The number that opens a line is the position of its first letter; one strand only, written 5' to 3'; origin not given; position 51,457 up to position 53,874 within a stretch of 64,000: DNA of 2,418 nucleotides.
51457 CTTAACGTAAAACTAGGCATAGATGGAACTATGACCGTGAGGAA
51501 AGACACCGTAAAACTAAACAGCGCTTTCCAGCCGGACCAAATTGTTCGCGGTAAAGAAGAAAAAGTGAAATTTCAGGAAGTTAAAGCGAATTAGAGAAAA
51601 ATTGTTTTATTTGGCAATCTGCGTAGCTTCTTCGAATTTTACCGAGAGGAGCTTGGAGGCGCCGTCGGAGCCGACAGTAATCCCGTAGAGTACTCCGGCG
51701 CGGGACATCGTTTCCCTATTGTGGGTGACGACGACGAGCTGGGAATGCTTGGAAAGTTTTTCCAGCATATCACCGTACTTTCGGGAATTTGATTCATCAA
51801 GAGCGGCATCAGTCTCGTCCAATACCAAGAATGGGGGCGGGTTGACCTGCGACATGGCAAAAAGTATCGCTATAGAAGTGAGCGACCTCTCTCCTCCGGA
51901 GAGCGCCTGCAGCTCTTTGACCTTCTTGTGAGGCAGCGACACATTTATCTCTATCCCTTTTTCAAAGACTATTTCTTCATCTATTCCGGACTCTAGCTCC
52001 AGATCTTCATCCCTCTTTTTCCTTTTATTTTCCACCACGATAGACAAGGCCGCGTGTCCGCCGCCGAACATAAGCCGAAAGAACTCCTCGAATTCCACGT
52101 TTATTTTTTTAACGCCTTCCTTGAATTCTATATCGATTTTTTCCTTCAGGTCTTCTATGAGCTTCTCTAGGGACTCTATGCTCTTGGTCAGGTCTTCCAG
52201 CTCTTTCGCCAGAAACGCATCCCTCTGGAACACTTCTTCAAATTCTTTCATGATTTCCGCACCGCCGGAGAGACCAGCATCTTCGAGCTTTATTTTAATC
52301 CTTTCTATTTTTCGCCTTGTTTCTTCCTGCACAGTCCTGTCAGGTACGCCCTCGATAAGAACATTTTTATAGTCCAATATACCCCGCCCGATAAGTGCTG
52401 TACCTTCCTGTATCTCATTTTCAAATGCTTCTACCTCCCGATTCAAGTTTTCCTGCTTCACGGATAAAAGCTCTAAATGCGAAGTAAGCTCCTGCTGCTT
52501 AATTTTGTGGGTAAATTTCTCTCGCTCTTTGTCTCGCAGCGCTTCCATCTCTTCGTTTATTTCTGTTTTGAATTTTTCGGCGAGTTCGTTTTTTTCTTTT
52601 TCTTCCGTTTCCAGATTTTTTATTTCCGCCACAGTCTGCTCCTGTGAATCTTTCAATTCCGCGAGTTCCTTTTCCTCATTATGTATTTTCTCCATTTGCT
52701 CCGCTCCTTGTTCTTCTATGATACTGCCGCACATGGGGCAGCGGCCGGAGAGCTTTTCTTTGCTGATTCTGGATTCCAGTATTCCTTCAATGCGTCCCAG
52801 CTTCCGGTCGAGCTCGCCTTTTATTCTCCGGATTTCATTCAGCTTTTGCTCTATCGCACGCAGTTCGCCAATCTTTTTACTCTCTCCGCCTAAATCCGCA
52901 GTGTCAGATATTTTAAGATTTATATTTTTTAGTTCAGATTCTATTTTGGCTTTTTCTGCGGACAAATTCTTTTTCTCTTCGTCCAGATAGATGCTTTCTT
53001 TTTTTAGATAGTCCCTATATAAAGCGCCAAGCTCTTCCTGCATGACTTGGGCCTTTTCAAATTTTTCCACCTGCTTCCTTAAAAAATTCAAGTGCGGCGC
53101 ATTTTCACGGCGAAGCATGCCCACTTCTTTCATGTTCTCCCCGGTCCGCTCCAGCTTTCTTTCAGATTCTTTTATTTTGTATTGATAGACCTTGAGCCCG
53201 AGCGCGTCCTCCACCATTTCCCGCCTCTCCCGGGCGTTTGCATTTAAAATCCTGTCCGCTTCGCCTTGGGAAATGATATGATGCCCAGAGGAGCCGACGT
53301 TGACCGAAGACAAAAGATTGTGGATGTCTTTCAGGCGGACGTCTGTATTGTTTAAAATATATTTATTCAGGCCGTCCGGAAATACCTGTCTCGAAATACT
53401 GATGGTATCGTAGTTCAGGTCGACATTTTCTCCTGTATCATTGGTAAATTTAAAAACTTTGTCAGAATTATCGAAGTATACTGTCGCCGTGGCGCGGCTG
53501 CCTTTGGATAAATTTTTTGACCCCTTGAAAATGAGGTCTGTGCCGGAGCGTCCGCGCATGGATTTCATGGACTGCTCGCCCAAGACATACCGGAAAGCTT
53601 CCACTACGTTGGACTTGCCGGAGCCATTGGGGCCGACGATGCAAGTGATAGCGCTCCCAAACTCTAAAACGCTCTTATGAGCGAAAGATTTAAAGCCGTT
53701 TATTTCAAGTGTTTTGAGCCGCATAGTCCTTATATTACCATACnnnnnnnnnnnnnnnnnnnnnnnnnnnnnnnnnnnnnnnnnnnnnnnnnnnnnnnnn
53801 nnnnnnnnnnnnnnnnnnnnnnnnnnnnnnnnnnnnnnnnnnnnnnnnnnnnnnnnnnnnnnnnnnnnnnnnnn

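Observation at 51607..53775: Short SMC (≈705-722 aa) with CPMC motif where the hinge should be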

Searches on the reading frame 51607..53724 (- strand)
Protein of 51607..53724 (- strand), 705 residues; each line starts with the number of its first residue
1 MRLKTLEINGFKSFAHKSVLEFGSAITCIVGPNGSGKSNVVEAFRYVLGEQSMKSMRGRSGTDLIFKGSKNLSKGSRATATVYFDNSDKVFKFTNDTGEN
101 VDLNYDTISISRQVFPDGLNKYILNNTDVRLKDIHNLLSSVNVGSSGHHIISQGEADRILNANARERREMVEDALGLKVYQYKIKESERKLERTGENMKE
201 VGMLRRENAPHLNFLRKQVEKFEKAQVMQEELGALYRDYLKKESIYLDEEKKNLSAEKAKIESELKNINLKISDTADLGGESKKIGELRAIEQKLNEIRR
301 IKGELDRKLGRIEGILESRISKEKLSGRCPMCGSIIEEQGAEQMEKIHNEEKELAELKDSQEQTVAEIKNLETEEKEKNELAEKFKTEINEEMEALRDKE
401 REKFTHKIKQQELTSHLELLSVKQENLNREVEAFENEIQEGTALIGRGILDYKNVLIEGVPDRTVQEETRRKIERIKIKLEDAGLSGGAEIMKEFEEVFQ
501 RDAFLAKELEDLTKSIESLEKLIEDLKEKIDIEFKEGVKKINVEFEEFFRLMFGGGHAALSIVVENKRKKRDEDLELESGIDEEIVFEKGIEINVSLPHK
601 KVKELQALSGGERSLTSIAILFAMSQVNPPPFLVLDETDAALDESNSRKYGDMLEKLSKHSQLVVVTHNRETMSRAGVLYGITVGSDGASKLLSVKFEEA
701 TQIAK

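Call 3: search_protein_families(library=pfam, proteins=[window:51607-53724:-], max_evalue=0.01)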
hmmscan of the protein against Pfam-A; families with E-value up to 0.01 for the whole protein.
window:51607-53724:- (705 aa): 7 families
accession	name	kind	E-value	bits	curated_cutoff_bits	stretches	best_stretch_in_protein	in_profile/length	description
PF02463.25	SMC_N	-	2.2e-54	184.6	40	1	3-690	2-219/220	RecF/RecN/SMC N terminal domain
PF13304.12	AAA_21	-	4.1e-13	50.5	27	2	26-125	1-116/304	AAA domain, putative AbiEii toxin, Type IV TA system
PF13476.12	AAA_23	-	3.9e-09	37.9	27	1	6-345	2-177/201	AAA domain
PF13175.12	AAA_15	-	2.3e-08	34.5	32.1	1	1-669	1-370/374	AAA ATPase domain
PF13555.12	AAA_29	-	0.00018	21.7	27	1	11-49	9-47/61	P-loop containing region of AAA domain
PF00005.33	ABC_tran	-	0.00034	21.6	25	0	26-158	13-116/137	ABC transporter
PF13514.12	AAA_27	-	0.0024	17.9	22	1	1-47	1-49/206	AAA domain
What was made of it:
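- On Bacterial Smc (Smc-ScpAB condensin): Pfam SMC_N 2e-54 spans residues 3-690 (call 3).
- Smc identity: Pfam SMC_N 2e-54 (call 3).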

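Call 4: search_protein_families(library=ncbifam, proteins=[window:51607-53724:-], max_evalue=0.01)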
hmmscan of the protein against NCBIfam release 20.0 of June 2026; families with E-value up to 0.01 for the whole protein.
window:51607-53724:- (705 aa): 69 families (the best 25 are shown)
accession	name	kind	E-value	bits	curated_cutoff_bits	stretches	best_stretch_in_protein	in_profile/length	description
TIGR02168.1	SMC_prok_B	equivalog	1.6e-147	493.2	567.35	2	2-440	1-425/1181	chromosome segregation protein SMC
TIGR02169.1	SMC_prok_A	equivalog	2.7e-83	280.4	729.4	2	3-277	2-266/1165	chromosome segregation protein SMC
NF002244.0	PRK01156.1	equivalog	7.6e-17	60.7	847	2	3-299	3-286/895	DNA double-strand break repair ATPase Rad50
NF002572.0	PRK02224.1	equivalog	2.1e-16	59.5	1087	1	1-229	1-206/888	DNA double-strand break repair ATPase Rad50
NF045487.1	ASRP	equivalog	6.7e-16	58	300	1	18-668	8-590/593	archaea-specific SMC-related protein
NF041034.1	Rad50_Sulf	equivalog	9e-16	56.9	1000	2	1-98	1-87/872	DNA double-strand break repair ATPase Rad50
NF003034.1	PRK03918.1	equivalog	1.3e-14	53.2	700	2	1-65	1-64/878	DNA double-strand break repair ATPase Rad50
TIGR00611.2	recf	equivalog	2.3e-12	46.7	172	1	3-81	1-75/339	DNA replication/repair protein RecF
TIGR00634.1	recN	equivalog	6.6e-11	41.9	407.85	1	602-670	434-503/563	DNA repair protein RecN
NF040873.1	AztA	equivalog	1.4e-10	41.1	220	1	601-676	113-185/191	zinc ABC transporter ATP-binding protein AztA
TIGR04520.1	ECF_ATPase_1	equivalog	3.5e-10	39.8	315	1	594-677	123-204/269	energy-coupling factor transporter ATPase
TIGR01166.1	cbiO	subfamily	7.8e-10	38.5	211.8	1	595-668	115-185/190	cobalt ABC transporter, ATP-binding protein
NF008121.0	PRK10869.1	equivalog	8.7e-10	37.7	418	2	5-438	4-404/553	DNA repair protein RecN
TIGR04521.1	ECF_ATPase_2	equivalog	9.9e-10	37.9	330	1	603-674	140-209/279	energy-coupling factor transporter ATPase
TIGR00972.1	3a0107s01c2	equivalog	2.2e-09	37.1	343.2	1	603-675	140-208/248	phosphate ABC transporter ATP-binding protein PstB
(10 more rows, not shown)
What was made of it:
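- On Bacterial Smc (Smc-ScpAB condensin): TIGR02168 scores 493 bits, against Rad50 at most 61, ASRP 58, RecF 47 and RecN 42 (call 4).
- On Rad50/SbcC: At most 61 bits against cutoffs of 700-1087 (call 4).
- Checked: At 705 aa it is about 60% of the 1181-position SMC_prok_B model (call 4).
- TIGR02168 scores 493 bits versus at most 61 for Rad50 and 58 for ASRP (call 4). TIGR02168 is below its curated cutoff (493 versus 567; call 4). It has a weak NF045487 (ASRP) hit covering nearly full length (call 4). The ASRP score is 58 bits against a cutoff of 300, while SMC_prok_B scores 493 (call 4). Weak hits to Rad50 NCBIfam models (call 4). Rad50 models score at most 61 bits against cutoffs of 700-1087 (call 4).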

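Call 5: find_homologous_proteins(query=window:51607-53724:-, max_evalue=1e-10)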
Query window:51607-53724:- (705 aa): 7996 proteins with E <= 1e-10 among 8000 candidates; the best 120 are listed.
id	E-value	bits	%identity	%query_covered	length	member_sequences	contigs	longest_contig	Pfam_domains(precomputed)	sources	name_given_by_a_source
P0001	0.0e+0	1488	100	100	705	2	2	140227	PF13175.13,PF13476.13,PF02463.26,PF13304.13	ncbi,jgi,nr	ncbi:MAG TPA: AAA family ATPase [Candidatus Paceibacterota bacterium]|jgi:chromosome segregation pro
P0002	0.0e+0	1297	87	100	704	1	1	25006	PF00005.34,PF13175.13,PF13476.13,PF02463.26,PF13304.13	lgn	-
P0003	0.0e+0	1262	85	100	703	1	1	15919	PF13175.13,PF13476.13,PF02463.26,PF13304.13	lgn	-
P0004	0.0e+0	1241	83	100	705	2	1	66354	PF13175.13,PF13476.13,PF02463.26,PF13304.13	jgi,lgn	jgi:chromosome segregation protein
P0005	0.0e+0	1209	82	100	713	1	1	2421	PF13175.13,PF13476.13,PF13555.13,PF02463.26,PF13304.13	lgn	-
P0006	0.0e+0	1209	82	100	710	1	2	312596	PF13175.13,PF13476.13,PF02463.26,PF13304.13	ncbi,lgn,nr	ncbi:MAG: AAA family ATPase [Patescibacteria group bacterium]|nr:AAA family ATPase [Patescibacteria 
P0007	0.0e+0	1192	81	100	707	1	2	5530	PF00005.34,PF13175.13,PF13476.13,PF02463.26,PF13304.13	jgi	jgi:chromosome segregation ATPase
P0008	0.0e+0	1180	80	100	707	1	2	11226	PF00005.34,PF13175.13,PF13476.13,PF02463.26,PF13304.13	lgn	-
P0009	0.0e+0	1160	78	100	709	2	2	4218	PF00005.34,PF13175.13,PF13476.13,PF02463.26,PF13304.13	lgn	-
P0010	0.0e+0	1144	77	100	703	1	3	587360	PF13175.13,PF13476.13,PF02463.26,PF13304.13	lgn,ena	-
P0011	0.0e+0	1086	74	100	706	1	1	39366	PF13175.13,PF13476.13,PF02463.26,PF13304.13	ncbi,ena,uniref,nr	ncbi:hypothetical protein A3F19_03140 [Candidatus Nomurabacteria bacterium RIFCSPHIGHO2_12_FULL_37_2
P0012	0.0e+0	1086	74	100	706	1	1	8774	PF00005.34,PF13175.13,PF13476.13,PF02463.26,PF13304.13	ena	-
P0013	0.0e+0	1085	73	100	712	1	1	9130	PF13175.13,PF13476.13,PF02463.26,PF13304.13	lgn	-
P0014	0.0e+0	1085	74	100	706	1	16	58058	PF13175.13,PF13476.13,PF02463.26,PF13304.13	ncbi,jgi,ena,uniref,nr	ncbi:hypothetical protein A2727_01010 [Candidatus Nomurabacteria bacterium RIFCSPHIGHO2_01_FULL_37_1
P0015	0.0e+0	1085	74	100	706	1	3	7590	PF13175.13,PF13476.13,PF02463.26,PF13304.13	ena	-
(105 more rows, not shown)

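Call 6: search_solved_structures(query=window:51607-53724:-, max_evalue=0.001)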
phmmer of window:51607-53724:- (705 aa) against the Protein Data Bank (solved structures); distinct sequences matched with E-value up to 0.001: 114 (the best 60 are shown).
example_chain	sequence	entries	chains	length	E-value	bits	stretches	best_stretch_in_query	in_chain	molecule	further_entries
5xg3_A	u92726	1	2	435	4.1e-78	266.8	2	475-702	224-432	Chromosome partition protein Smc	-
3zgx_A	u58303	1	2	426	8.7e-78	265.7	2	2-207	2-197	CHROMOSOME PARTITION PROTEIN SMC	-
5h68_A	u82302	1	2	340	1.1e-65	225.8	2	2-177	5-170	Chromosome partition protein Smc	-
1e69_A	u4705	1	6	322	1.8e-55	192.1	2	1-168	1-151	CHROMOSOME SEGREGATION SMC PROTEIN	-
5xns_A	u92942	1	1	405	5.9e-54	187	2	4-207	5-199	Chromosome partition protein Smc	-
4i99_A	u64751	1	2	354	5.4e-53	183.8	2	4-196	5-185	Chromosome partition protein Smc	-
5xei_A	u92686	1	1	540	3.7e-52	181.1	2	4-264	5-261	Chromosome partition protein Smc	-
6qj1_A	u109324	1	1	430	3.1e-39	138.4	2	1-276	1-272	Structural maintenance of chromosomes protein,Structural maintenance of chromosomes protei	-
6qj0_A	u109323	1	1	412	6.2e-39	137.4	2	1-219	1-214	Structural maintenance of chromosomes protein,Structural maintenance of chromosomes protei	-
5h66_A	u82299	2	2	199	1.1e-38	136.5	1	2-202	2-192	Chromosome partition protein Smc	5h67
5h66_B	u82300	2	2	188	2.6e-37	132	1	501-702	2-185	Chromosome partition protein Smc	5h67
9f5w_A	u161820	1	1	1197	4.8e-37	131.2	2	1-312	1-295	Structural maintenance of chromosomes protein 2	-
6yvu_A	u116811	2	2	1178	4.3e-33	118.1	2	1-442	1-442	Structural maintenance of chromosomes protein 2,Structural maintenance of chromosomes prot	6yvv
6yvd_C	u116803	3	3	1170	4.7e-33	118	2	1-442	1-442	Structural maintenance of chromosomes protein 2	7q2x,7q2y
4ux3_A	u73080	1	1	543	9.3e-33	117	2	3-225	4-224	STRUCTURAL MAINTENANCE OF CHROMOSOMES PROTEIN 3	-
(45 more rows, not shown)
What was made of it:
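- On Bacterial Smc (Smc-ScpAB condensin): PDB gives Smc heads at 1e-78 (call 6).
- PDB sequence hits are Bs/Geobacillus Smc heads at 1e-78 versus Rad50 at 1e-11 (call 6).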

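Call 17: find_encoding_contigs(protein=P0010, flank=10000, max_places=3)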
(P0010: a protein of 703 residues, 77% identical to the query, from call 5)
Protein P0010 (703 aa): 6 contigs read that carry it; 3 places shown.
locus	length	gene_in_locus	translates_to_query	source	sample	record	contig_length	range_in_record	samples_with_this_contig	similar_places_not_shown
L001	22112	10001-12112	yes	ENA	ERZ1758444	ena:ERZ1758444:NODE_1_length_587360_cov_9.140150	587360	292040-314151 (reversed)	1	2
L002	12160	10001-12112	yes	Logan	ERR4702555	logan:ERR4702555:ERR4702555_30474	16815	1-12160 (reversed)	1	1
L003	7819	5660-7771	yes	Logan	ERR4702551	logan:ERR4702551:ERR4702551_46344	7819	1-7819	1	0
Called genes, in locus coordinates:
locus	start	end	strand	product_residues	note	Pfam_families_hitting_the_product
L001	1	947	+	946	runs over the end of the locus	PF00580:UvrD-helicase, PF13245:AAA_19, PF13361:UvrD_C, PF13538:UvrD_C_2 (faint), PF12705:PDDEXK_1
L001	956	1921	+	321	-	PF17773:UPF0176_N, PF00581:Rhodanese, PF12368:Rhodanese_C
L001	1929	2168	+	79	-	-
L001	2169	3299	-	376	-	PF01409:tRNA-synt_2d, PF03147:FDX-ACB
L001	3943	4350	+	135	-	-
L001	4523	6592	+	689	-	PF02518:HATPase_c, PF00204:DNA_gyraseB, PF01751:Toprim, PF00986:DNA_gyraseB_C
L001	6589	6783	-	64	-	PF04024:PspC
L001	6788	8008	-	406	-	PF00587:tRNA-synt_2b, PF03129:HGTP_anticodon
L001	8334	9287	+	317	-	PF01029:NusB, PF00293:NUDIX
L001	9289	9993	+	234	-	PF22935:RM44_endonuclase, PF14622:Ribonucleas_3_3, PF00636:Ribonuclease_3, PF00035:dsrm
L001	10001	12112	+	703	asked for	PF02463:SMC_N, PF13175:AAA_15, PF13476:AAA_23 (faint), PF13304:AAA_21 (weak)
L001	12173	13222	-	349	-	PF09587:PGA_cap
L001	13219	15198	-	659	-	PF08206:OB_RNB (faint), PF17849:OB_Dis3, PF17876:CSD2, PF00773:RNB, PF00575:S1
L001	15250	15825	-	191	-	-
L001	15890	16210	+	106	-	PF00886:Ribosomal_S16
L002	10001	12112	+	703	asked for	PF02463:SMC_N, PF13175:AAA_15, PF13476:AAA_23 (faint), PF13304:AAA_21 (weak)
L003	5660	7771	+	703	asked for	PF02463:SMC_N, PF13175:AAA_15, PF13476:AAA_23 (faint), PF13304:AAA_21 (weak)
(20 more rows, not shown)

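Call 31: predict_structure(alignment_id=A1)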
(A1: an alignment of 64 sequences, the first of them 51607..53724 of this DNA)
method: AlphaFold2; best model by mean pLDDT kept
length: 705 residues; sequences in the alignment: 64
mean_pLDDT: 67.8   pTM: 0.41
mean pLDDT of the five models: 67.8, 66.5, 65.8, 64.5, 58.9
residues with pLDDT >= 90: 35; 70-90: 343; 50-70: 146; < 50: 181
segments of 3 or more residues with pLDDT < 50: 1-3, 7-18, 25-47, 49-72, 90-103, 138-149, 322-329, 332-335, 337-340, 568-586, 603-610, 639-644, 668-705
pLDDT, mean of each block of 10 residues (from residue 1): 45 43 45 36 47 34 30 60 55 43 56 67 72 53 39 64 79 76 85 90 88 87 84 87 88 89 87 63 75 85 83 71 47 47 57 75 83 85 85 82 86 89 89 88 80 74 80 85 70 87 91 92 90 87 83 75 62 36 49 73 47 65 72 54 53 62 50 40 41 44 36
secondary structure, 60 per line:
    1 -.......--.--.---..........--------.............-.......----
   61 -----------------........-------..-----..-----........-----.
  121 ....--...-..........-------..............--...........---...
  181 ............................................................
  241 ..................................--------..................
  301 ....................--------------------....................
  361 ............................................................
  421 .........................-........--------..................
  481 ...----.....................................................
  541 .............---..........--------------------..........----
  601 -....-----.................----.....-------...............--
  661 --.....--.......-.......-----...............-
elements in order (helices of 4 or more, strands of 3 or more residues): E2-8 E18-27 H36-48 H50-56 E78-85 E107-114 E120-124 E127-129 H131-140 E148-152 H153-161 H164-174 H178-274 H283-320 H341-445 H447-454 H463-483 H488-553 E557-566 E587-596 H602-605 H611-627 E632-636 H644-658 E663-667 H670-676 E678-684 E690-696 H697-704
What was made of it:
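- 52090..52704 (-): C-terminal coiled-coil strand (res 341-545), with breaks at about 446, 455-462 and 484-487. The part from about res 475 is alignable with the B. subtilis Smc joint/neck. calls 6, 31
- On Bacterial Smc (Smc-ScpAB condensin): AF2 shows a 20-residue loop between the arm helices (call 31). Helices span 178-320 and 341-553 (call 31).
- The AF2 monomer has low confidence at the hook (pLDDT about 47) and heads (call 31). The AF2 hook loop has low confidence (call 31).
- Tried and rejected: It is usable only for secondary-structure layout (call 31).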

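Call 34: search_protein_representatives(protein=window:51607-53724:-)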
Query: 705 residues. Proteins with E-value up to 0.001 (for the whole library): 29511; up to 1e-10: 20493; up to 1e-30: 10076. The best 150 are listed.
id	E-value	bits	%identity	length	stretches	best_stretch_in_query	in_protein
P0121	7.3e-280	946.5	68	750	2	338-705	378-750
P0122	6.2e-204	695.7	53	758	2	1-390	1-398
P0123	2.1e-201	687.4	53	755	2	313-705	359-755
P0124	8.0e-200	682.1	53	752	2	3-319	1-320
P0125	4.5e-199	679.7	55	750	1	1-705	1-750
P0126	1.5e-198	677.9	52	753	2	335-705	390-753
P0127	1.7e-195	667.9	53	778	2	331-705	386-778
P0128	2.9e-194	663.7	68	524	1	191-705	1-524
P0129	1.3e-189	648.4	50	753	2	303-705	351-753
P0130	1.4e-189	648.3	52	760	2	334-705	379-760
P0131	1.5e-189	648.2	52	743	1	3-705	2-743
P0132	1.9e-188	644.6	51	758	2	354-705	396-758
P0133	4.8e-188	643.2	53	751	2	345-705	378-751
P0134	1.2e-187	641.9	53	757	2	1-320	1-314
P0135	4.5e-187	640.0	52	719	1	1-705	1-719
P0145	2.4e-179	614.5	44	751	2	1-438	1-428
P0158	1.7e-174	598.4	49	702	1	1-704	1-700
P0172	6.4e-170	583.3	50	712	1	1-705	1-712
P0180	7.7e-167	573.2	48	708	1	1-705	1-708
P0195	1.5e-163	562.3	46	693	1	3-705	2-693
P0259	1.3e-142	493.2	40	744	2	3-427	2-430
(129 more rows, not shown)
